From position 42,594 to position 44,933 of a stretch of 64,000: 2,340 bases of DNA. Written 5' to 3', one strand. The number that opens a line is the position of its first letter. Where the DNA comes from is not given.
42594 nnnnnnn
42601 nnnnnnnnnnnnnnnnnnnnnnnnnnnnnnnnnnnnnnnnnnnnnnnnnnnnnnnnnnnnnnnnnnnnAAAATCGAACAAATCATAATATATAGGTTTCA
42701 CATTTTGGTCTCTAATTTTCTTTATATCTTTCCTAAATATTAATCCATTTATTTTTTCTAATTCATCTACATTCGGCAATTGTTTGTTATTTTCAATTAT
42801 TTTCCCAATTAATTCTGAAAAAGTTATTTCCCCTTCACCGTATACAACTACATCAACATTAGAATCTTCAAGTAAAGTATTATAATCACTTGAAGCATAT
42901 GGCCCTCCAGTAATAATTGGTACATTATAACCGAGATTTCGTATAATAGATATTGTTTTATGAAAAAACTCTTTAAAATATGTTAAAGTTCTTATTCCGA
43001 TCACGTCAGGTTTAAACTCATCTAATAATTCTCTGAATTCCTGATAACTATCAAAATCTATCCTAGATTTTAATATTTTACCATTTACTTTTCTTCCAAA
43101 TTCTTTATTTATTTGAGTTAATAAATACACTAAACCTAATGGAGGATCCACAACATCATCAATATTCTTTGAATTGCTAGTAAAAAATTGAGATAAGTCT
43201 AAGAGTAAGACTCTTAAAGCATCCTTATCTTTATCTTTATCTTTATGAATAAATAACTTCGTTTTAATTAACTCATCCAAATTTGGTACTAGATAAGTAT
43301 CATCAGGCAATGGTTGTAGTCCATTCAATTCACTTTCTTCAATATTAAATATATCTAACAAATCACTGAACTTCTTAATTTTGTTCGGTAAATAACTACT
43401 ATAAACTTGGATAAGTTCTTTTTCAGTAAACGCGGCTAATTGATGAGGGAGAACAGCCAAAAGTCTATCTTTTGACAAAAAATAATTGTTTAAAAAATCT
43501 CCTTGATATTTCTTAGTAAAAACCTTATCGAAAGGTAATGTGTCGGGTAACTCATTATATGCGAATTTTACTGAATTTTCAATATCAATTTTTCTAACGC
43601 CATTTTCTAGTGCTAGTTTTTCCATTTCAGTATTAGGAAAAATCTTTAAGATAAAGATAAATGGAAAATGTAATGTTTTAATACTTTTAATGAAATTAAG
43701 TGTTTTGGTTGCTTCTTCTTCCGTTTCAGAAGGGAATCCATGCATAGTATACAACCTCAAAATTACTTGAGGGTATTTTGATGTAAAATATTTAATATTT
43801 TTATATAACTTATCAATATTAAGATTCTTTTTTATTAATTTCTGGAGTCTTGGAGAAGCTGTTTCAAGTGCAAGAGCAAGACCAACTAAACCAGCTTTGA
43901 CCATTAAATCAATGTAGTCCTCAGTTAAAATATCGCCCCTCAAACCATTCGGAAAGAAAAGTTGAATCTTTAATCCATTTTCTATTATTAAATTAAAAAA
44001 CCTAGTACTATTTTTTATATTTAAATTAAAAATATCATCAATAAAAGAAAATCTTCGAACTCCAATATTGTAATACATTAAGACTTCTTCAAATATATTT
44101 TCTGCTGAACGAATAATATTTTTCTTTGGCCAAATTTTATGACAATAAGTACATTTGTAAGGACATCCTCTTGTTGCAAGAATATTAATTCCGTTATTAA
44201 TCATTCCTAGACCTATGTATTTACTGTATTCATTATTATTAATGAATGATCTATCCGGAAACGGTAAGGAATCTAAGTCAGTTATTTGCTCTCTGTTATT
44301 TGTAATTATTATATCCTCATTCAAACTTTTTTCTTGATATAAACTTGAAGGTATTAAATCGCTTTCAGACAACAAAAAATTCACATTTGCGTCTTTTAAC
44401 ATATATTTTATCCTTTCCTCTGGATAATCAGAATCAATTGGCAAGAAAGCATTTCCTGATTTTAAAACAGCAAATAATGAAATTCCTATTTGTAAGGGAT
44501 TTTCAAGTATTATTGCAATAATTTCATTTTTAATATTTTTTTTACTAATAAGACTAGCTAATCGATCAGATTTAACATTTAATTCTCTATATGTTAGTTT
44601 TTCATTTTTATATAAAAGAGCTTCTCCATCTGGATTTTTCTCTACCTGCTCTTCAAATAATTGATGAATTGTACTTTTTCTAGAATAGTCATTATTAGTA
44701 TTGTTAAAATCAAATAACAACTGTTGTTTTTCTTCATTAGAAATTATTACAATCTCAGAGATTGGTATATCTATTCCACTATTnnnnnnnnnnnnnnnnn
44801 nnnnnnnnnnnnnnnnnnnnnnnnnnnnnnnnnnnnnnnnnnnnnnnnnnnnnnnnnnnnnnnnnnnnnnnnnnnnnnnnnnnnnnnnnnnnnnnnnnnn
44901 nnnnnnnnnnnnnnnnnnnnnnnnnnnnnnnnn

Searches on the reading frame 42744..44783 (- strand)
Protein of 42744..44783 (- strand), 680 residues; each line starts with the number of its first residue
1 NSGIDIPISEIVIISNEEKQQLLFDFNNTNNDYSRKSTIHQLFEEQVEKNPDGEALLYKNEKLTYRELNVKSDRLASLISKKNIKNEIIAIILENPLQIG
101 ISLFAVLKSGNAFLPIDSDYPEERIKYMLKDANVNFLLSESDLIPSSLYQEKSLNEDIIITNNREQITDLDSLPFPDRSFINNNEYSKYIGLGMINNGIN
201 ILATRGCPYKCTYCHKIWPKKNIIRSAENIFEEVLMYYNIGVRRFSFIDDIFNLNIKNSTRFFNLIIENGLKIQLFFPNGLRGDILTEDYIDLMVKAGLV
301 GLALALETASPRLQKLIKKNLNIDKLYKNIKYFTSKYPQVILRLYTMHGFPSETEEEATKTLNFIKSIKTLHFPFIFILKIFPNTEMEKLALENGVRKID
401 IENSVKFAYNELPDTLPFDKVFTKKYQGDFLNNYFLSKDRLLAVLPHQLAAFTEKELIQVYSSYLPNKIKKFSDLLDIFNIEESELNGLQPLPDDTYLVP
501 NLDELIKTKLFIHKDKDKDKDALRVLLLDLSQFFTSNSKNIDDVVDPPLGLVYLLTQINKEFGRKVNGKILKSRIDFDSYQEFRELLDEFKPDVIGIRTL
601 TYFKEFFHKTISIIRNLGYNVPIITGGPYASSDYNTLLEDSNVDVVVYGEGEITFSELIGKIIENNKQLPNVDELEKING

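Call 7: search_protein_families(library=pfam, proteins=[window:42744-44783:-], max_evalue=0.1)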
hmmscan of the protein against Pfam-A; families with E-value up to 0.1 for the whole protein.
window:42744-44783:- (680 aa): 3 families
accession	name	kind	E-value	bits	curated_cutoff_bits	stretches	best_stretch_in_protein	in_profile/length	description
PF00501.34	AMP-binding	-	5.7e-21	75.2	29.9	1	43-152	1-117/384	AMP-binding enzyme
PF04055.27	Radical_SAM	-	1.6e-20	74.3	29.5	1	203-365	3-166/166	Radical SAM superfamily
PF02310.24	B12-binding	-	6.8e-12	45.7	32.1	1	547-658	13-120/121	B12 binding domain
